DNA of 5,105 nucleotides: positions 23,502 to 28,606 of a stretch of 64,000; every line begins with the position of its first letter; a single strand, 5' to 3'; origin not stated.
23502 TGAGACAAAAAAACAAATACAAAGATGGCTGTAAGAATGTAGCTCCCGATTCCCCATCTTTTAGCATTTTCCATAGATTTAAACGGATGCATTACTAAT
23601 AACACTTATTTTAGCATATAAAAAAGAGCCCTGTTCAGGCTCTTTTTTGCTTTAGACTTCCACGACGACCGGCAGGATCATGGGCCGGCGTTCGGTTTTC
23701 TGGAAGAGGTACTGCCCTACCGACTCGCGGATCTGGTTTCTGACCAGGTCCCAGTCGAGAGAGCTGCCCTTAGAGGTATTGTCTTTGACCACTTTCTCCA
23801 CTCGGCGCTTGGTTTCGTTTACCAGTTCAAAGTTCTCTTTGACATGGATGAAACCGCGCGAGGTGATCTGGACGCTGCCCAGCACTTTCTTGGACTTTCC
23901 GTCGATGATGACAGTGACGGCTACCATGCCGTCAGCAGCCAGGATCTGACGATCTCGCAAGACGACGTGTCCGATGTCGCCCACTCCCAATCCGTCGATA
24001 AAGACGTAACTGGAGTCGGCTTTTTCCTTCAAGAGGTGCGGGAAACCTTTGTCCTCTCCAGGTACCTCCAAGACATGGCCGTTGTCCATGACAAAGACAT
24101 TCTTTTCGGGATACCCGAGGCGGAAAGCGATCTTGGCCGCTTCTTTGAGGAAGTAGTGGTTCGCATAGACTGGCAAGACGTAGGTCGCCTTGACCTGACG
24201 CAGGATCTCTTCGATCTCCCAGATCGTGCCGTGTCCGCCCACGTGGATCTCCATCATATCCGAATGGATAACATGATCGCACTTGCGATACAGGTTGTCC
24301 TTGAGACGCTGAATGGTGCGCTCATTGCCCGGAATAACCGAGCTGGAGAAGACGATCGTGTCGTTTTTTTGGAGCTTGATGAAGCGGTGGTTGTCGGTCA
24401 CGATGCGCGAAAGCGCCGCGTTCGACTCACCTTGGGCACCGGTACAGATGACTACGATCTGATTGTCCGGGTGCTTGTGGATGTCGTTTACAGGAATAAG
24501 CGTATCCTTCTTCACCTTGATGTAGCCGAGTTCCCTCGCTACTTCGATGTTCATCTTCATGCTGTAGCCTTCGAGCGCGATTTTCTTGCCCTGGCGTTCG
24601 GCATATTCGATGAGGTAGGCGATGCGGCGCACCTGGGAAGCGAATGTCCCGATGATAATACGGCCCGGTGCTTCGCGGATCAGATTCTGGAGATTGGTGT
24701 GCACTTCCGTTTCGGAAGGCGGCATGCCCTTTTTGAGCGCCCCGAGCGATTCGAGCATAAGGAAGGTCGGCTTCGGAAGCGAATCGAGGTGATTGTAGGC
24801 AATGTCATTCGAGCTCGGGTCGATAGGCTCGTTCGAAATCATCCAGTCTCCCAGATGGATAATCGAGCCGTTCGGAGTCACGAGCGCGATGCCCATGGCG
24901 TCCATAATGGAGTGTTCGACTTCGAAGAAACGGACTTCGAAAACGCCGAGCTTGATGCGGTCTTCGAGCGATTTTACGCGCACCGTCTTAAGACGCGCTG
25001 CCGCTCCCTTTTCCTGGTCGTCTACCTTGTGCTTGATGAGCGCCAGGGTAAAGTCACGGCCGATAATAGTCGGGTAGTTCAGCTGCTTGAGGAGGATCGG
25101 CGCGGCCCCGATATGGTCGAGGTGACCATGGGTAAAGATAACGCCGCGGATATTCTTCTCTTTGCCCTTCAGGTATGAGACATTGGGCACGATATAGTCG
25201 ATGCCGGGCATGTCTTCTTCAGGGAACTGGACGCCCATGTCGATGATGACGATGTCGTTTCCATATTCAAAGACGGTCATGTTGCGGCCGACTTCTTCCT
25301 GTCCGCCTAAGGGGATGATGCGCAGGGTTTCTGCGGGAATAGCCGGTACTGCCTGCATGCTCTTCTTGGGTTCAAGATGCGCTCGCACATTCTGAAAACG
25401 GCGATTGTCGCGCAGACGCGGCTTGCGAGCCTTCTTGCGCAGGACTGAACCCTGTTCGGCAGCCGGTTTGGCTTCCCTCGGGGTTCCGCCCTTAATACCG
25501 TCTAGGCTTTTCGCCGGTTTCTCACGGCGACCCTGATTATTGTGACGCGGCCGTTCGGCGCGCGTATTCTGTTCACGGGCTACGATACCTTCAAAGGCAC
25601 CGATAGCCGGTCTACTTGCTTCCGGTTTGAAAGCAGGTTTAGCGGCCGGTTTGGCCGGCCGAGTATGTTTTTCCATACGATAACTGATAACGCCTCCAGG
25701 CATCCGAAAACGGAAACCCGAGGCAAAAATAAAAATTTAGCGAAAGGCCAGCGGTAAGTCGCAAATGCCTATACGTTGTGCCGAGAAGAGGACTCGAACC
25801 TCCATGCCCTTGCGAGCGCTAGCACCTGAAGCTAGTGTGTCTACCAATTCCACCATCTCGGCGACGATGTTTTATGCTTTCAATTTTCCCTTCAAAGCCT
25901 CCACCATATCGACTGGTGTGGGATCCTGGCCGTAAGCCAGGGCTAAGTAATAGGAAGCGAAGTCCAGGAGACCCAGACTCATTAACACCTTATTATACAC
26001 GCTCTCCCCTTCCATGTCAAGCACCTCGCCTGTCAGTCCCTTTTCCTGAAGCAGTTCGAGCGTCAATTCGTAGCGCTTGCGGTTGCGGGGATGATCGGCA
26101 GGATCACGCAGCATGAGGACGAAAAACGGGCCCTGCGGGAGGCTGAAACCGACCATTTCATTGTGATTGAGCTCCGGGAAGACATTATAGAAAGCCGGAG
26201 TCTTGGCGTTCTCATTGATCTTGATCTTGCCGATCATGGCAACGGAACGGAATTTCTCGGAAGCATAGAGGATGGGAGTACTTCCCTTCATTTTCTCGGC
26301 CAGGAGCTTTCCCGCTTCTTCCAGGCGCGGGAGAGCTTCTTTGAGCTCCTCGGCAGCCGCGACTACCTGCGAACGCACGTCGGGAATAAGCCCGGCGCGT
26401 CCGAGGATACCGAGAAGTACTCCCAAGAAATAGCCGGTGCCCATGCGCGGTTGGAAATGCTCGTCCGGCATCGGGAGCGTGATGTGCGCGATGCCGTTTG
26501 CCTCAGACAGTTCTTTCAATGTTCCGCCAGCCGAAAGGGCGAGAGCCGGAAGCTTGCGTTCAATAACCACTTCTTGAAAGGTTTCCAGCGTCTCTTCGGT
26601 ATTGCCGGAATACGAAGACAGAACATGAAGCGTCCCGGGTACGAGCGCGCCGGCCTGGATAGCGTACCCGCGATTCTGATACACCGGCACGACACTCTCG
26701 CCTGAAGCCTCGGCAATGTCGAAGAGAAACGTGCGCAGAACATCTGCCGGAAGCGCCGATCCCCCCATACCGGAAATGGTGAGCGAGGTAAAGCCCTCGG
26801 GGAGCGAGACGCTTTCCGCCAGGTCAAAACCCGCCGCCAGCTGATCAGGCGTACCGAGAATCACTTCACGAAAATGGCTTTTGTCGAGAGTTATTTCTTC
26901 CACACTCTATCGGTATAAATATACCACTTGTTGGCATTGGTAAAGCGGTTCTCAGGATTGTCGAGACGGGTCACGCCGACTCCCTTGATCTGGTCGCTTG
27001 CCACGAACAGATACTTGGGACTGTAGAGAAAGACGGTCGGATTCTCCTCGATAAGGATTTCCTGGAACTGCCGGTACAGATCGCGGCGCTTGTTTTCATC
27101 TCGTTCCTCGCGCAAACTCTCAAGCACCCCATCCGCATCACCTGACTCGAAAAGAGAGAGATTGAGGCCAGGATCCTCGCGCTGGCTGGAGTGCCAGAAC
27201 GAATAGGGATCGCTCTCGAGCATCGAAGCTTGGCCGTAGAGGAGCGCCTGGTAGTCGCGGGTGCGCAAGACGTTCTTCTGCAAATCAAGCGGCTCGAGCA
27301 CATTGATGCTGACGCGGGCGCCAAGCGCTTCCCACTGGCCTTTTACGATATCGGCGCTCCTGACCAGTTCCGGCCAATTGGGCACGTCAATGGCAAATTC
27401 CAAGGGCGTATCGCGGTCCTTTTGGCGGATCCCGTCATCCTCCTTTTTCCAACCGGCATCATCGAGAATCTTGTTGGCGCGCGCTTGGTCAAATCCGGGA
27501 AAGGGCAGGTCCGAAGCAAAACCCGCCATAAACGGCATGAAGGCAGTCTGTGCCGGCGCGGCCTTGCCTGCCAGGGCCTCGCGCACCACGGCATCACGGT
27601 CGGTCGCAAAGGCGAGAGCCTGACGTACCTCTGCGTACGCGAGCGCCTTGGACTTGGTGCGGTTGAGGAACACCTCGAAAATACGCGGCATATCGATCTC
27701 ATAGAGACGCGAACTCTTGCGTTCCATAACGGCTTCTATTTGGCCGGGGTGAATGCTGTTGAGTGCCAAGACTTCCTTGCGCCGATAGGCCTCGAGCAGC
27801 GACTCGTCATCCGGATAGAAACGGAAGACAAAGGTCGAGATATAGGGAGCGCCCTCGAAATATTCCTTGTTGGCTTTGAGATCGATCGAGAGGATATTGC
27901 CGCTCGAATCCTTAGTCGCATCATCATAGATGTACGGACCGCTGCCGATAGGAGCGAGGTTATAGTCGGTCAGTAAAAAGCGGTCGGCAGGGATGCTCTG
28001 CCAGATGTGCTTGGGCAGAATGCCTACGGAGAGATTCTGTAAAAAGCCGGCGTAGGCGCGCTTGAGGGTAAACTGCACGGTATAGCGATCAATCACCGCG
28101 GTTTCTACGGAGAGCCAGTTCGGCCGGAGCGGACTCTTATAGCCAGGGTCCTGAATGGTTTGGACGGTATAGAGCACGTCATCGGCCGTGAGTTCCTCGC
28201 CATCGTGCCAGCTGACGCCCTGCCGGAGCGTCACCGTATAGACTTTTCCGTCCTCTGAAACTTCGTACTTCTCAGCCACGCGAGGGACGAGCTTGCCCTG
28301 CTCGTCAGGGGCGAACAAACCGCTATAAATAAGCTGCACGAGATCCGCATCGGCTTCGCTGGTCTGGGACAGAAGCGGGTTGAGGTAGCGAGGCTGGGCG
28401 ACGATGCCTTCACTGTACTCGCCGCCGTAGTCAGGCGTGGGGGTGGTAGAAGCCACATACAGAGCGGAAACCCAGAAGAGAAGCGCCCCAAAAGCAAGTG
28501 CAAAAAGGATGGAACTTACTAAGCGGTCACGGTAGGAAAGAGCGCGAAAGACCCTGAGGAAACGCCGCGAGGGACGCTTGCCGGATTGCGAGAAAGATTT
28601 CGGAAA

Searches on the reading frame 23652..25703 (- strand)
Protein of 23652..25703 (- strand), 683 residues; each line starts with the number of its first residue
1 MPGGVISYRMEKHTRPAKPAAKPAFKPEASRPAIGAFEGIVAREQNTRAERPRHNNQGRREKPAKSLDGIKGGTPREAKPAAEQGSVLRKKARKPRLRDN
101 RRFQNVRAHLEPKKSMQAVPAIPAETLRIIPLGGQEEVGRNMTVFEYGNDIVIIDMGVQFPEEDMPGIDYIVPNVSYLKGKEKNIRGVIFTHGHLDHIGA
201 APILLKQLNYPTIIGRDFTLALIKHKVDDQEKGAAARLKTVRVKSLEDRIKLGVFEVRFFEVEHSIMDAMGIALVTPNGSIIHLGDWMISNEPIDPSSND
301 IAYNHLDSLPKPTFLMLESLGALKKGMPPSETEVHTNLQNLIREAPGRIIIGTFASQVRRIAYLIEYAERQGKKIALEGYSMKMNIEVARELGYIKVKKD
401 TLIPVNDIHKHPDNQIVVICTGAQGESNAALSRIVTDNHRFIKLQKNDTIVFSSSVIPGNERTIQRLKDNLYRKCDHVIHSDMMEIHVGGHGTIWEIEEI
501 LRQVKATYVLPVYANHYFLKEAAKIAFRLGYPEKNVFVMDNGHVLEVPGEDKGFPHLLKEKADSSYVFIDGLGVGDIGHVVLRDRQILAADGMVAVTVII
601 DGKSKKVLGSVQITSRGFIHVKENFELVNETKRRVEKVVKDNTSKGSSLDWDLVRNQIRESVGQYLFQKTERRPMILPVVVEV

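Call 37: search_protein_families(library=pfam, proteins=[window:23652-25703:-])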
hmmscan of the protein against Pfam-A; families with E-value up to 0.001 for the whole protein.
window:23652-25703:- (683 aa): 4 families
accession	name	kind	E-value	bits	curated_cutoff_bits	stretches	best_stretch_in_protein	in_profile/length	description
PF22505.1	RNase_J_b_CASP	-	9.1e-45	151.9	27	1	347-471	2-126/126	Ribonuclease J, beta-CASP domain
PF17770.6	RNase_J_C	-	1.8e-28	100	23.8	1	581-683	1-102/102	Ribonuclease J C-terminal domain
PF00753.33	Lactamase_B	-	3.6e-12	47.1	22.7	1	139-298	5-161/196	Metallo-beta-lactamase superfamily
PF12706.13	Lactamase_B_2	-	9.1e-08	32.4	27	1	183-288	29-144/200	Beta-lactamase superfamily domain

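Call 38: find_encoding_contigs(protein=window:23652-25703:-, flank=2000, max_places=3)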
Protein window:23652-25703:- (683 aa): 2 contigs read that carry it; 1 place shown.
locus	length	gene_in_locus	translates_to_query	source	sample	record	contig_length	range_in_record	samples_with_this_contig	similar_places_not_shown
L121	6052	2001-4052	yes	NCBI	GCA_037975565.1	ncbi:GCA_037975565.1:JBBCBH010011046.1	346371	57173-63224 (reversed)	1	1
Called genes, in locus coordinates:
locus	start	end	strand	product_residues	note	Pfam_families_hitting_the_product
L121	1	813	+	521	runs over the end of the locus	PF00496:SBP_bac_5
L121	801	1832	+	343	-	PF10432:bact-PGI_C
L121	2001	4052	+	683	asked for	PF00753:Lactamase_B, PF12706:Lactamase_B_2 (weak), PF22505:RNase_J_b_CASP, PF17770:RNase_J_C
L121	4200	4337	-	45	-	-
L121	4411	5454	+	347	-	PF00579:tRNA-synt_1b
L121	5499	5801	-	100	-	-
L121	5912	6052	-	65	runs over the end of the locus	PF00408:PGM_PMM_IV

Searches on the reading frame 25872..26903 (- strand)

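Call 37: search_protein_families(library=pfam, proteins=[window:25872-26903:-])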
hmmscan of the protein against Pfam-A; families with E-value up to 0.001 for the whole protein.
window:25872-26903:- (343 aa): 1 family
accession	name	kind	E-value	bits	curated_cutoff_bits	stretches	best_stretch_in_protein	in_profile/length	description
PF10432.14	bact-PGI_C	-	1.7e-42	145.4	24.5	1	197-341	4-151/151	Bacterial phospho-glucose isomerase C-terminal SIS domain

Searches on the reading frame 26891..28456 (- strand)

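Call 37: search_protein_families(library=pfam, proteins=[window:26891-28456:-])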
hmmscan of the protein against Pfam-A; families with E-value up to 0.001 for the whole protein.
window:26891-28456:- (521 aa): 1 family
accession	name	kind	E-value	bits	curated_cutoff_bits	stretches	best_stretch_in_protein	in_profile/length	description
PF00496.27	SBP_bac_5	-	2.8e-71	241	32.4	1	55-422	1-359/368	Bacterial extracellular solute-binding proteins, family 5 Middle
